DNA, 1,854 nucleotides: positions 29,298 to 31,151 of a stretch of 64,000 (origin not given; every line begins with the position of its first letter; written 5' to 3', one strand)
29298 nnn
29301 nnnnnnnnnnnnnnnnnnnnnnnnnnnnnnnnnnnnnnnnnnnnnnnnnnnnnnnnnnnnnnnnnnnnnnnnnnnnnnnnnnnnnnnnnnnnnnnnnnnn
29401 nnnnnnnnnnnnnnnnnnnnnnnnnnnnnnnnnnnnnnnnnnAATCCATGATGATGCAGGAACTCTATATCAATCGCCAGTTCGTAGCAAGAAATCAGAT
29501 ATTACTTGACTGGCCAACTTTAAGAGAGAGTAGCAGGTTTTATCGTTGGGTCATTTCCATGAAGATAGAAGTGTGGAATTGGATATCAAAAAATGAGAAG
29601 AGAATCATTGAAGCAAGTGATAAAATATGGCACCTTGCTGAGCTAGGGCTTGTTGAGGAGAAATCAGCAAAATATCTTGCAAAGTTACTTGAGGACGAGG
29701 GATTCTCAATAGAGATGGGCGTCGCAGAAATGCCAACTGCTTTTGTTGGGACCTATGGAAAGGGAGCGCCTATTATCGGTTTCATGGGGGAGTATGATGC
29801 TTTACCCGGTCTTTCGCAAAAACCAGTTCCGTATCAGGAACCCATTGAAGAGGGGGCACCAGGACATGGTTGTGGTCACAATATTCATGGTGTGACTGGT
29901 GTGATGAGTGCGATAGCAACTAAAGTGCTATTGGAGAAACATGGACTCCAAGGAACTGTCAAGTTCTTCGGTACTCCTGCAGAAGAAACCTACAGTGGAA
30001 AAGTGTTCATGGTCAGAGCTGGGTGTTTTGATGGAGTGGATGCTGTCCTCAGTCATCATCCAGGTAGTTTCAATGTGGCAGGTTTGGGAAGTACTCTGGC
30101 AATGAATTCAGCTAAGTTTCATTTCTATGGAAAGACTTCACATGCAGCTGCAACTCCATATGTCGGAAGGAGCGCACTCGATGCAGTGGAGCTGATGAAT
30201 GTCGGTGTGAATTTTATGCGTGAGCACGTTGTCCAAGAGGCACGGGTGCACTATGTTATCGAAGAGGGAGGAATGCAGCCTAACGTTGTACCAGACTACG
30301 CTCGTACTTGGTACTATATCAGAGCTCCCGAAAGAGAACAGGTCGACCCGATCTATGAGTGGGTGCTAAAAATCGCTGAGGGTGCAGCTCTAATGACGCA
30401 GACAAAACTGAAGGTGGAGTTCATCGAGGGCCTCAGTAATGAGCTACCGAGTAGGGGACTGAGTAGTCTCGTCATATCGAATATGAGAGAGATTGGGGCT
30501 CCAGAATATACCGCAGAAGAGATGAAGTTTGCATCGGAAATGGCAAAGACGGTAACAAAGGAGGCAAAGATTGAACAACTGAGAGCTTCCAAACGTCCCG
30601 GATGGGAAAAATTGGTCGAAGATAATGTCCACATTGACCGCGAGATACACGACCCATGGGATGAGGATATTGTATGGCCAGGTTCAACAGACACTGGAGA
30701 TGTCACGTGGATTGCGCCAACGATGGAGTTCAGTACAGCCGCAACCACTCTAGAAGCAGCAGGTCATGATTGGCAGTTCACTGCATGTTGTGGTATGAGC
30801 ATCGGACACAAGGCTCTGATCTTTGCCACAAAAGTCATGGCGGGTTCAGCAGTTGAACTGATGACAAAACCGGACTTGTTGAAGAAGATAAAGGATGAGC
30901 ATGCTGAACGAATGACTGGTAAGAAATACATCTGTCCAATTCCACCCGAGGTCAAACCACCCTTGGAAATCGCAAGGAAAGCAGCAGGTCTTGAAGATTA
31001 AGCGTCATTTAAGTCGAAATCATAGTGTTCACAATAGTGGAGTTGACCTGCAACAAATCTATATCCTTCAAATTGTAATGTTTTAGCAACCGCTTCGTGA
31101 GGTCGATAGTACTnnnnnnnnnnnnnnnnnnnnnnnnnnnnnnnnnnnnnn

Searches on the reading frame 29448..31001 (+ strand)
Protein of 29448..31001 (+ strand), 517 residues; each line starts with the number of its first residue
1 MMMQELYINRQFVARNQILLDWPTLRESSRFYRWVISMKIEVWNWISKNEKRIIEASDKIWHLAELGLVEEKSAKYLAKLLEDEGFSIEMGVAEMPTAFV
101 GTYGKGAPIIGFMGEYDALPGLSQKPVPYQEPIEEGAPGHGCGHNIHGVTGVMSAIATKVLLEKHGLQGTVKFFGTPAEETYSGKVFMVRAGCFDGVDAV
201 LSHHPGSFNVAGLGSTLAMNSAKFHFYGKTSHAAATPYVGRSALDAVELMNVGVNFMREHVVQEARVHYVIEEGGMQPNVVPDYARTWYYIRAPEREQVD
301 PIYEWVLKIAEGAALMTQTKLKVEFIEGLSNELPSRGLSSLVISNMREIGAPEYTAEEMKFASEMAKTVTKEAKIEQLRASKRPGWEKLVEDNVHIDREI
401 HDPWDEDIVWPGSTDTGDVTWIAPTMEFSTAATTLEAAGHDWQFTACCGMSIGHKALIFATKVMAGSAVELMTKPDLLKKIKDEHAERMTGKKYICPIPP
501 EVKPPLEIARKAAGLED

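Call 34: search_protein_families(library=pfam, proteins=[window:29448-31001:+], max_evalue=0.001)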
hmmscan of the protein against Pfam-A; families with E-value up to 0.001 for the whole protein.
window:29448-31001:+ (517 aa): 2 families
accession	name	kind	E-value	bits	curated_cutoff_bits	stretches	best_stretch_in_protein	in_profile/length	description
PF01546.33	Peptidase_M20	-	2.7e-11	44.2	24.6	1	112-372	2-113/206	Peptidase family M20/M25/M40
PF07687.19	M20_dimer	-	3e-05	24.4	21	1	221-310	8-99/107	Peptidase dimerisation domain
